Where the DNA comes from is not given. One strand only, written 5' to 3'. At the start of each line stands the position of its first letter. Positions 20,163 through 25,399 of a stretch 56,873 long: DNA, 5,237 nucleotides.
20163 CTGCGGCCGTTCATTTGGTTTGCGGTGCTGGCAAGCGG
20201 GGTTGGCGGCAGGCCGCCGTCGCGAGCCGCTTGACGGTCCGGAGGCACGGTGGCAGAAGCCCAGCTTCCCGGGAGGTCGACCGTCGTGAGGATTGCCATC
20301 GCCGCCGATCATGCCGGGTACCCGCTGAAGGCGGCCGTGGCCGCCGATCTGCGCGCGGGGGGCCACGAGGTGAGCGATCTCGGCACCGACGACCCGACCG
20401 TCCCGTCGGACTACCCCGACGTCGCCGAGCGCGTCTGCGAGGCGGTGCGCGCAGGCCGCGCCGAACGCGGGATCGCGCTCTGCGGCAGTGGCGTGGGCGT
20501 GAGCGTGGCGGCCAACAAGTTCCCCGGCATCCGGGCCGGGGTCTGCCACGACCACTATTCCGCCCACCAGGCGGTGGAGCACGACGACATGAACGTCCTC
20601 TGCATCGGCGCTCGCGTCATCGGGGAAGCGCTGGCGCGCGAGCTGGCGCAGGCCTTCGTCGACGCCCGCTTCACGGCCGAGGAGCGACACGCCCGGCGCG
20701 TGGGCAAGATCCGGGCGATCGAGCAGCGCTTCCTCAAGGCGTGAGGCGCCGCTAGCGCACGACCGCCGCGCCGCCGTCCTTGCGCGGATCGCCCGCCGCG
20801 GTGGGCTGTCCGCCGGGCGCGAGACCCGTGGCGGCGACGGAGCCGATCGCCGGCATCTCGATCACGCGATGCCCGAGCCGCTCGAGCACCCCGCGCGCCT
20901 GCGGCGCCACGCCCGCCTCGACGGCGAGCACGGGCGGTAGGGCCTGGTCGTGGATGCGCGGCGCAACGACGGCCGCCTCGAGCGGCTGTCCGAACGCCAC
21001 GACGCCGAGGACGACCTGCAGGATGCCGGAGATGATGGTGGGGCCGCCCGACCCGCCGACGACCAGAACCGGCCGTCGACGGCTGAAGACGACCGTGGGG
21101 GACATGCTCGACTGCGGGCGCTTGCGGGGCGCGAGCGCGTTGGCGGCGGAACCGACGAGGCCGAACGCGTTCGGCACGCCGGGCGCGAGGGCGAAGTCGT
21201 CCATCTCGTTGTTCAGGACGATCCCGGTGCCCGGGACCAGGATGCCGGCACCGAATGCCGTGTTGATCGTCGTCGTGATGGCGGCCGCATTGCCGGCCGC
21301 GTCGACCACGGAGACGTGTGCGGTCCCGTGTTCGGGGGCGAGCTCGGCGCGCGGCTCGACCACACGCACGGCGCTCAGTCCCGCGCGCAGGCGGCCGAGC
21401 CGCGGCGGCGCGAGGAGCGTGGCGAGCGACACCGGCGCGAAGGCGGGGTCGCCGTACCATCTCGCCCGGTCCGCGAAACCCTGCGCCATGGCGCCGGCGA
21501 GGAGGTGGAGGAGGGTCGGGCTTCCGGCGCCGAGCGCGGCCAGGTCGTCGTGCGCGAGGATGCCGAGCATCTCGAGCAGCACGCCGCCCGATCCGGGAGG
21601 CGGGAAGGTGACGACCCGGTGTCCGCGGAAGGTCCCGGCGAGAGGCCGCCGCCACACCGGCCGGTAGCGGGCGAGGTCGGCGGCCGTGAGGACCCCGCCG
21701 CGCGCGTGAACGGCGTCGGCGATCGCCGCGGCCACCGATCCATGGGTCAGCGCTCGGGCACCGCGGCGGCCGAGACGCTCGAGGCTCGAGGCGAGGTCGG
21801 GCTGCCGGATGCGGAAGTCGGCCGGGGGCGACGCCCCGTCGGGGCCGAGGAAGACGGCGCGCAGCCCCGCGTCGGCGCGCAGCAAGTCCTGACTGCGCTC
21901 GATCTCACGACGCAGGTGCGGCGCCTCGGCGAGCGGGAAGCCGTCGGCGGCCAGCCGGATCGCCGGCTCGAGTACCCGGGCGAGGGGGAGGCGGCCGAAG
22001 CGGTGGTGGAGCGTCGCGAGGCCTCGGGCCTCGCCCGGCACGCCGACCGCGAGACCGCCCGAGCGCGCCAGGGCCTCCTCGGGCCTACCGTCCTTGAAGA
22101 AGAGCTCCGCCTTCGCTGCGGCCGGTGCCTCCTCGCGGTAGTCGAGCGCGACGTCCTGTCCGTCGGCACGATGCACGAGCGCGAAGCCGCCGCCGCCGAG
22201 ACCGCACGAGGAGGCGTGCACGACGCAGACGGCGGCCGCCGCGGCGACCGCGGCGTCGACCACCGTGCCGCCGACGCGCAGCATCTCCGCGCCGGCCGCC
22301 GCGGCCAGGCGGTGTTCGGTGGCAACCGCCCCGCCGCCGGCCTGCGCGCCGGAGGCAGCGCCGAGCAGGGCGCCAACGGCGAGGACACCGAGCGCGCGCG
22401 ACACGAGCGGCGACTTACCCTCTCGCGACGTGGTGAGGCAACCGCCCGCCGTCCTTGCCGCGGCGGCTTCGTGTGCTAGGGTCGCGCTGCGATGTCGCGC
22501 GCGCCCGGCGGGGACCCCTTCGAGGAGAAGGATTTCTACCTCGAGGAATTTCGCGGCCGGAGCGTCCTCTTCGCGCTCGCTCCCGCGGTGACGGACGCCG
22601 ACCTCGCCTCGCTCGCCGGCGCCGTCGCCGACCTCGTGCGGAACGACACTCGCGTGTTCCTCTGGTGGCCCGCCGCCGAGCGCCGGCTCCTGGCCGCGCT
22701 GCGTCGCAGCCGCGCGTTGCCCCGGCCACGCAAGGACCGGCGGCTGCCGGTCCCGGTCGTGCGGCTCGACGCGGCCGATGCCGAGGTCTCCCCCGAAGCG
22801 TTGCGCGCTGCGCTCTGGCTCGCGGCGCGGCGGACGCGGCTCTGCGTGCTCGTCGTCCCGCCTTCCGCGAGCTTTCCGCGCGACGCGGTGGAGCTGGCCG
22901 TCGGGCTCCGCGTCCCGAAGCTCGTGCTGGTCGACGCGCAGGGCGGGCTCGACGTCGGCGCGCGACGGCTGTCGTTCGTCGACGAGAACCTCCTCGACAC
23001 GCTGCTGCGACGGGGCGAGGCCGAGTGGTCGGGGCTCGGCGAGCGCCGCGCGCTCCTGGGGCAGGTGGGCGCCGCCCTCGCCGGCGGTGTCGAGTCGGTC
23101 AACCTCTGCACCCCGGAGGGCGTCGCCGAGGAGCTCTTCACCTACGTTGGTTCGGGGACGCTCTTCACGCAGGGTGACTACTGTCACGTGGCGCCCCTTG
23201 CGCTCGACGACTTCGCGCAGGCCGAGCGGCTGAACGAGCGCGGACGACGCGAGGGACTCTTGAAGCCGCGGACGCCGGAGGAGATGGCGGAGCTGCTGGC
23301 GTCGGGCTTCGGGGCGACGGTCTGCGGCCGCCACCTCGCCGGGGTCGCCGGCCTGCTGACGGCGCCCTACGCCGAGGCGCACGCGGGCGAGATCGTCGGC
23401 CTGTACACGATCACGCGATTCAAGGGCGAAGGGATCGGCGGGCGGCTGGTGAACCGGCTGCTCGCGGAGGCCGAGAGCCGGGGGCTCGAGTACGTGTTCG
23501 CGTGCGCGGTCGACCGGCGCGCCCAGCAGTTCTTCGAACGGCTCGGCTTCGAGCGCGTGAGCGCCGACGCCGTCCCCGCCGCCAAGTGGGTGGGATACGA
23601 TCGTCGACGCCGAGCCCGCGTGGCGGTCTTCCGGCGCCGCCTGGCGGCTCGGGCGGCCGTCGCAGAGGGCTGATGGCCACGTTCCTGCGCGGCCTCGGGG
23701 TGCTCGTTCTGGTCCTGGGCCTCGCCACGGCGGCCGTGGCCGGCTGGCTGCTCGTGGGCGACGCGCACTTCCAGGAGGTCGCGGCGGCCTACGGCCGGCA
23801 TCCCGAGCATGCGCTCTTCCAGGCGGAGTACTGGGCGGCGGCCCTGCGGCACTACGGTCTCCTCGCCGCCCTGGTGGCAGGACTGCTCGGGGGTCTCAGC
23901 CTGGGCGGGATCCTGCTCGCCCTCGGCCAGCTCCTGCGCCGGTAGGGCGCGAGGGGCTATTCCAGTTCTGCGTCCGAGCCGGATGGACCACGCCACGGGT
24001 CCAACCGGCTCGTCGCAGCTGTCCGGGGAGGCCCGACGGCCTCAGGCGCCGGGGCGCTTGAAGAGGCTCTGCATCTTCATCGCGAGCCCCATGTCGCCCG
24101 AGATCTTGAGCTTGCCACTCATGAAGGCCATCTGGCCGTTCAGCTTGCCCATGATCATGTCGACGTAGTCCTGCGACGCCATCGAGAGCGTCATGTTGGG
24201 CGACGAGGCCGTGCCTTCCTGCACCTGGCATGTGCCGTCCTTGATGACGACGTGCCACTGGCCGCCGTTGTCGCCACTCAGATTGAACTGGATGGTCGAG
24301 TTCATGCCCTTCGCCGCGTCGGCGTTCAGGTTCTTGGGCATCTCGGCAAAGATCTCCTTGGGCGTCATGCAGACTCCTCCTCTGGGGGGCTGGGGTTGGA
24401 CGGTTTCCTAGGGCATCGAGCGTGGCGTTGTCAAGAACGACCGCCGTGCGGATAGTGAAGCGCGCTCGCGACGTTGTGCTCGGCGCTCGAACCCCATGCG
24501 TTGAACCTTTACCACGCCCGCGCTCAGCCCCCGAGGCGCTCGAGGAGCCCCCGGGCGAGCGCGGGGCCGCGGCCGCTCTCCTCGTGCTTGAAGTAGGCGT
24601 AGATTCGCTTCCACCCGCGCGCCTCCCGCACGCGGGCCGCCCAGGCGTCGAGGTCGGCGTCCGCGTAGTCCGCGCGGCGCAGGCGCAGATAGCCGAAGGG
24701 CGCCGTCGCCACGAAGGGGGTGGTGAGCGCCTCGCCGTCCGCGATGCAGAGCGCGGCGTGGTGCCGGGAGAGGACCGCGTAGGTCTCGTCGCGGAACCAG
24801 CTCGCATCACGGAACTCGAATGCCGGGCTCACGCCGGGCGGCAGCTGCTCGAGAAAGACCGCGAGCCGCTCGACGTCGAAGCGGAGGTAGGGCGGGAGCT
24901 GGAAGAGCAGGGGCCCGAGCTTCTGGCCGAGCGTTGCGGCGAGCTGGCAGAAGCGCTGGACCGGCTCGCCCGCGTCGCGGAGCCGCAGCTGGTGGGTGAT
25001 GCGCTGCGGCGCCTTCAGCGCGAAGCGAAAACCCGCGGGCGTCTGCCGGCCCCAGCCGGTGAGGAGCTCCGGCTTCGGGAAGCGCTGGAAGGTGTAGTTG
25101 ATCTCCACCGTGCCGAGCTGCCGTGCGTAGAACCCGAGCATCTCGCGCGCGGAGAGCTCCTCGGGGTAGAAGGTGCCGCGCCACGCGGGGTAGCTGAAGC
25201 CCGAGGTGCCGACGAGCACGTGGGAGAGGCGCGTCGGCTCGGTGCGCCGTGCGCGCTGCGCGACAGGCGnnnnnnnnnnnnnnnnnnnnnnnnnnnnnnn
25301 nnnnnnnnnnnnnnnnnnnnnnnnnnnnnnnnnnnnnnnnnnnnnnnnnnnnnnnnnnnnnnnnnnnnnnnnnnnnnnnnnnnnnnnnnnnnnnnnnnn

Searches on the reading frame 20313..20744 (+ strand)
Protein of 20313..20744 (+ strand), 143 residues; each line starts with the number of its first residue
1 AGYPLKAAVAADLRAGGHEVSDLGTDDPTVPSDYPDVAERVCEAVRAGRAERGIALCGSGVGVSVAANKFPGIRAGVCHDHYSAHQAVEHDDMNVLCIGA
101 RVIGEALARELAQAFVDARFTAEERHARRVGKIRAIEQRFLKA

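Call 19: search_protein_families(library=pfam, proteins=[window:20313-20744:+], max_evalue=0.00001)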
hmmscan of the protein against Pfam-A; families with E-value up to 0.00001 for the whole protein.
window:20313-20744:+ (143 aa): 1 family
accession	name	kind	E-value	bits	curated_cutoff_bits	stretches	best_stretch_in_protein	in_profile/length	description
PF02502.23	LacAB_rpiB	-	4.2e-49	166.5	24.7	1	1-133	8-138/138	Ribose/Galactose Isomerase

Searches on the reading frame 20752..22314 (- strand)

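Call 19: search_protein_families(library=pfam, proteins=[window:20752-22314:-], max_evalue=0.00001)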
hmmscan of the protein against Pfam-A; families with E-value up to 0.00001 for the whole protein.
window:20752-22314:- (520 aa): 1 family
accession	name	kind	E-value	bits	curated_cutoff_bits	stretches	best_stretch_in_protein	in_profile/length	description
PF01019.26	G_glu_transpept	-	2.2e-149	499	27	1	10-514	2-512/512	Gamma-glutamyltranspeptidase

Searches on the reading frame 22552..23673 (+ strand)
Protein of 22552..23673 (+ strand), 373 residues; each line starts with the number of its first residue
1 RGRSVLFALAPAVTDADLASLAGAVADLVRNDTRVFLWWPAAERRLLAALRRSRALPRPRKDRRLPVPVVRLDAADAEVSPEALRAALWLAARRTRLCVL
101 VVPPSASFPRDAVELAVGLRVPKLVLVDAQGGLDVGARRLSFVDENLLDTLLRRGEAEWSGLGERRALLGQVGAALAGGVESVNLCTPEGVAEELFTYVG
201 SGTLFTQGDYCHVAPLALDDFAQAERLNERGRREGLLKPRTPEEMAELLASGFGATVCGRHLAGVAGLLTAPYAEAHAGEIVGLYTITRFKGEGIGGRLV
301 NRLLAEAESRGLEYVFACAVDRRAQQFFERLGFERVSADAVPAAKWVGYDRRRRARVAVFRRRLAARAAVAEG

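Call 19: search_protein_families(library=pfam, proteins=[window:22552-23673:+], max_evalue=0.00001)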
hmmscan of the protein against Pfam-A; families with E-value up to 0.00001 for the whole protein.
window:22552-23673:+ (373 aa): 4 families
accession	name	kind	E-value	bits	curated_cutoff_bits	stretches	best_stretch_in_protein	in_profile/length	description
PF00583.31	Acetyltransf_1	-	3.5e-10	40.6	20.7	1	259-333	41-116/116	Acetyltransferase (GNAT) family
PF13508.13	Acetyltransf_7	-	3.5e-07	30.9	27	1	264-334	16-83/84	Acetyltransferase (GNAT) domain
PF08445.16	FR47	-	1.1e-06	28.9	22.1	1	275-336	18-80/86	FR47-like protein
PF13673.13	Acetyltransf_10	-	5e-06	27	23.6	1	259-338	39-112/128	Acetyltransferase (GNAT) domain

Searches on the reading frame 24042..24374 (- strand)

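Call 69: search_protein_families(library=pfam, proteins=[window:24042-24374:-], max_evalue=0.0001)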
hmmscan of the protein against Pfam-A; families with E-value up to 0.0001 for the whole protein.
window:24042-24374:- (110 aa): 2 families
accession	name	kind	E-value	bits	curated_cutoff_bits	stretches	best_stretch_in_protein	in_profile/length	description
PF02036.22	SCP2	-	8.6e-27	93.9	21.3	1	11-106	7-101/101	SCP-2 sterol transfer family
PF14864.11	Alkyl_sulf_C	-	1.3e-10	42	27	1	3-107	11-115/125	Alkyl sulfatase C-terminal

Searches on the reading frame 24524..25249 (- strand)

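Call 19: search_protein_families(library=pfam, proteins=[window:24524-25249:-], max_evalue=0.00001)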
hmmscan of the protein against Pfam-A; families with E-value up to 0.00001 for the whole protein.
window:24524-25249:- (241 aa): 1 family
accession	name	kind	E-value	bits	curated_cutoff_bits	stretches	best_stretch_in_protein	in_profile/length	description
PF01904.24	DUF72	-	2e-61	208.3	25.3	1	28-237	1-216/217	Protein of unknown function DUF72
